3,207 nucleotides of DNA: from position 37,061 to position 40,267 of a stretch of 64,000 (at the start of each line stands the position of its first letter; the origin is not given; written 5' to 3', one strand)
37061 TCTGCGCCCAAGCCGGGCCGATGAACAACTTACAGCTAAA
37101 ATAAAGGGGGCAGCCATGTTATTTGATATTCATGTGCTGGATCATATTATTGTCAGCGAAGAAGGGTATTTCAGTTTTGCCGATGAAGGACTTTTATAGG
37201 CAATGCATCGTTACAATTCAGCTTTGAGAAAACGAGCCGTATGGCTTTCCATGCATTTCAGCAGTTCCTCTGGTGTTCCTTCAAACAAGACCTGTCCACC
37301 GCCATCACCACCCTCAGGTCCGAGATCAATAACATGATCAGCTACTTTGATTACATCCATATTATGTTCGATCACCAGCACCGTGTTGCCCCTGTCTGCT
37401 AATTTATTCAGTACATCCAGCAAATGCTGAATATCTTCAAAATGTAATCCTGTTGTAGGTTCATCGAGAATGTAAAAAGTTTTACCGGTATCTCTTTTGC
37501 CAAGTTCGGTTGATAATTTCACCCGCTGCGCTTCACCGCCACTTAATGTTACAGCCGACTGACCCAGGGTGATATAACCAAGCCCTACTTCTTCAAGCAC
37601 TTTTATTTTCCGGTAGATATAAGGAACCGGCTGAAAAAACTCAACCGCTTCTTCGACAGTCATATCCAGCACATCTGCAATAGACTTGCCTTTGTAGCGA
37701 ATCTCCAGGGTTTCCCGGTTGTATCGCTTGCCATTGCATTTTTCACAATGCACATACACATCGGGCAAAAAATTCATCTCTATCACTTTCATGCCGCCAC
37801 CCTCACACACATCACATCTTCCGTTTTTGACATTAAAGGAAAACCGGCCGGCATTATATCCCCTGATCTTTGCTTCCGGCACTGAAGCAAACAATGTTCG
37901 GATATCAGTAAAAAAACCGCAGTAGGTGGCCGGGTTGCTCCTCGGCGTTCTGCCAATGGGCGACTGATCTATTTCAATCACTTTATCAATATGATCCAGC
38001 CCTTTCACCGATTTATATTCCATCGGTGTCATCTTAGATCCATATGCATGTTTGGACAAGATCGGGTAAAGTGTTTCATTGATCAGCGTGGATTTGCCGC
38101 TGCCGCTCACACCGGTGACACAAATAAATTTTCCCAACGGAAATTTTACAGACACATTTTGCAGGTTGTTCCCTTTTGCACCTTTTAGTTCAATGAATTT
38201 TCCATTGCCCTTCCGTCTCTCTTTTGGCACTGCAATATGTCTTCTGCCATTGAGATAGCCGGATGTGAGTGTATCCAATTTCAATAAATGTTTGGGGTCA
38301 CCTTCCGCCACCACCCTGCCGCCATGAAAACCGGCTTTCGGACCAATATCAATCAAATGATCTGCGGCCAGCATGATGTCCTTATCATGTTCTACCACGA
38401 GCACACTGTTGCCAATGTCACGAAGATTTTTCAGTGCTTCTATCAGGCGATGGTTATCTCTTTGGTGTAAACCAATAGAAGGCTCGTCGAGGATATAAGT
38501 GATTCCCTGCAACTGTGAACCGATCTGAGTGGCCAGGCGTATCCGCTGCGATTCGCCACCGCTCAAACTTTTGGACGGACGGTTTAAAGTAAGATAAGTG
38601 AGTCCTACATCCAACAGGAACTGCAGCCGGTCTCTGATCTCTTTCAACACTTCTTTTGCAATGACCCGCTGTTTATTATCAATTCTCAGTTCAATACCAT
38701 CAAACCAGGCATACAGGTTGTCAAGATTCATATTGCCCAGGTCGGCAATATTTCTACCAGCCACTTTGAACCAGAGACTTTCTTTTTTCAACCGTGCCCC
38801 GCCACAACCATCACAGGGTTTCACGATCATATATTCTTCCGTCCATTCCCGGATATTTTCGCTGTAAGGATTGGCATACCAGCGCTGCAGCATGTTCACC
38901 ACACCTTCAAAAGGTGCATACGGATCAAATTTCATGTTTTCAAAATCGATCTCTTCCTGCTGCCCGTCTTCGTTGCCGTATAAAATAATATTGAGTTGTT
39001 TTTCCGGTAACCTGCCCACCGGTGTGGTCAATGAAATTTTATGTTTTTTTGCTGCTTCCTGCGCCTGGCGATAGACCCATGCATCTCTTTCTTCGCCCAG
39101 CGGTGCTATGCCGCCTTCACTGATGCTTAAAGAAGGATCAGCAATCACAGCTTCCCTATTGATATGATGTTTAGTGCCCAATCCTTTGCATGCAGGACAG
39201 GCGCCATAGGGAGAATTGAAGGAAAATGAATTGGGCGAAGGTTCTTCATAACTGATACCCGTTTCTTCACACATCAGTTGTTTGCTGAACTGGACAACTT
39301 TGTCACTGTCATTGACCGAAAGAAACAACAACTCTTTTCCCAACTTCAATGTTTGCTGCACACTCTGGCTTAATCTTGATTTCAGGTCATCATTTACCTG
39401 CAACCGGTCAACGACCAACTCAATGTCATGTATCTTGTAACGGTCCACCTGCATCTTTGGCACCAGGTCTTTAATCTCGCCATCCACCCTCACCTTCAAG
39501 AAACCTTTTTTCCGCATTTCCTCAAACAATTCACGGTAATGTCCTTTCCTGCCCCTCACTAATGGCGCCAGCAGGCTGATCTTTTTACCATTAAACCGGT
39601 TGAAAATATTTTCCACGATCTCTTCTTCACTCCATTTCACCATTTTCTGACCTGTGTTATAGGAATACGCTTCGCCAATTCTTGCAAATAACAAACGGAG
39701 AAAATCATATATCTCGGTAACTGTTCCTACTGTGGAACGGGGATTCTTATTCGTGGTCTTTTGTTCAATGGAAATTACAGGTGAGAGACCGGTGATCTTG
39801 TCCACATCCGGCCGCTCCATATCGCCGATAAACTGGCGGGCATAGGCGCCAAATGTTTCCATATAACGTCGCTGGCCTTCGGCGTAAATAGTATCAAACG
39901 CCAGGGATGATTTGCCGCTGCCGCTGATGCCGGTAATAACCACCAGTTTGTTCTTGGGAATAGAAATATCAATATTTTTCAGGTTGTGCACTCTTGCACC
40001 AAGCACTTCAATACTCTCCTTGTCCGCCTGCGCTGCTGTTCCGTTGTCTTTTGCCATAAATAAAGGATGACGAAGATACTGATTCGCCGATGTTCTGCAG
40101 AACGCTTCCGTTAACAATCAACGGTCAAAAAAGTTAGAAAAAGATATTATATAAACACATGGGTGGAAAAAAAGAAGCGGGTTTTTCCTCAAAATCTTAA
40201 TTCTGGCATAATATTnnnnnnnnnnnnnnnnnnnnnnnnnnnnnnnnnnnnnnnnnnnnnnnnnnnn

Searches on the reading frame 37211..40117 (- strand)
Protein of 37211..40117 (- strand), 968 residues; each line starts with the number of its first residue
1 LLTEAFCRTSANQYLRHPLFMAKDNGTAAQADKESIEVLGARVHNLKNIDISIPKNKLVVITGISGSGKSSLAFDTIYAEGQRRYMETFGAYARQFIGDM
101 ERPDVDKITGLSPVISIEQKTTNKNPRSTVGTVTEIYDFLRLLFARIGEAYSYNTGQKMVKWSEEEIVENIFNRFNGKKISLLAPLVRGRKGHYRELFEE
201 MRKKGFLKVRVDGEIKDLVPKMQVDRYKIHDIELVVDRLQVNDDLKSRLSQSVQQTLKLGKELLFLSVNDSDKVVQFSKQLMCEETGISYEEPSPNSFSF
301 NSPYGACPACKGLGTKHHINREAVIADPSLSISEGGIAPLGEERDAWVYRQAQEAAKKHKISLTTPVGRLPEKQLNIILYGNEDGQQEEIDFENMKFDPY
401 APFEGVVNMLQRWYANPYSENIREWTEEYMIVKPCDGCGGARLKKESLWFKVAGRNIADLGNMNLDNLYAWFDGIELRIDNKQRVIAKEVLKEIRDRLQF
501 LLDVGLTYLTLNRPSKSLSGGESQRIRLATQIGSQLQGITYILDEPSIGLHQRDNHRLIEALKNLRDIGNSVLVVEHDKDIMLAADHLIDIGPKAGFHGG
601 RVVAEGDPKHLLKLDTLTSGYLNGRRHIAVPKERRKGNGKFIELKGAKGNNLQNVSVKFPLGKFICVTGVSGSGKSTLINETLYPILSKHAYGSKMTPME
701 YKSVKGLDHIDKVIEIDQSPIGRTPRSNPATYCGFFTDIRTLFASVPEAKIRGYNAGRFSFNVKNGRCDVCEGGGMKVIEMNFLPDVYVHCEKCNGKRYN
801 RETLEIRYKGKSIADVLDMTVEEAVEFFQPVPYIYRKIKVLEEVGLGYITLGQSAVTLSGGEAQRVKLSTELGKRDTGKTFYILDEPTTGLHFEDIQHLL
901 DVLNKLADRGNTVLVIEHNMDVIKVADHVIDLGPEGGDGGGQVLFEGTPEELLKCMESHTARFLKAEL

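Call 8: search_protein_families(library=pfam, proteins=[window:37211-40117:-])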
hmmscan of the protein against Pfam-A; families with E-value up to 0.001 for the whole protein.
window:37211-40117:- (968 aa): 14 families
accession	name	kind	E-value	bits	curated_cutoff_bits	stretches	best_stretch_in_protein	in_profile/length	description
PF17760.6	UvrA_inter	-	6.5e-32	110.1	23.3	1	164-269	3-108/109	UvrA interaction domain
PF17755.6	UvrA_DNA-bind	-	3.4e-26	92.2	23.2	1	322-427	3-109/110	UvrA DNA-binding domain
PF00005.33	ABC_tran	-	1.3e-18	68.3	25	0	652-680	1-29/137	ABC transporter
PF02463.25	SMC_N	-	5.2e-12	46.1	40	0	857-931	136-210/220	RecF/RecN/SMC N terminal domain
PF13555.12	AAA_29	-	2.9e-07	30.6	27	0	656-679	16-39/61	P-loop containing region of AAA domain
PF20703.3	nSTAND1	-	1.5e-06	28.6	27.1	0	663-694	34-65/379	Novel STAND NTPase 1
PF13191.12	AAA_16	-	2.1e-06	28.8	32.6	0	663-692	25-54/167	AAA ATPase domain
PF13304.12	AAA_21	-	3e-06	28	27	0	865-915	244-295/304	AAA domain, putative AbiEii toxin, Type IV TA system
PF20720.3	nSTAND3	-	1.3e-05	25.3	27.2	0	54-78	15-39/155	Novel STAND NTPase 3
PF03193.22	RsgA_GTPase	-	1.4e-05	25.4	30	0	637-681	82-125/174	RsgA GTPase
PF13481.12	AAA_25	-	0.00029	20.9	27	0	52-76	29-53/195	AAA domain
PF01637.24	ATPase_2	-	0.00056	20.2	33.2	0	663-719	21-77/225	ATPase domain predominantly from Archaea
PF13238.12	AAA_18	-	0.00075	20.4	29.4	0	665-680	1-16/128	AAA domain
PF00684.25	DnaJ_CXXCXGXG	-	0.00099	19.8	32.7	0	766-798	16-51/65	DnaJ central domain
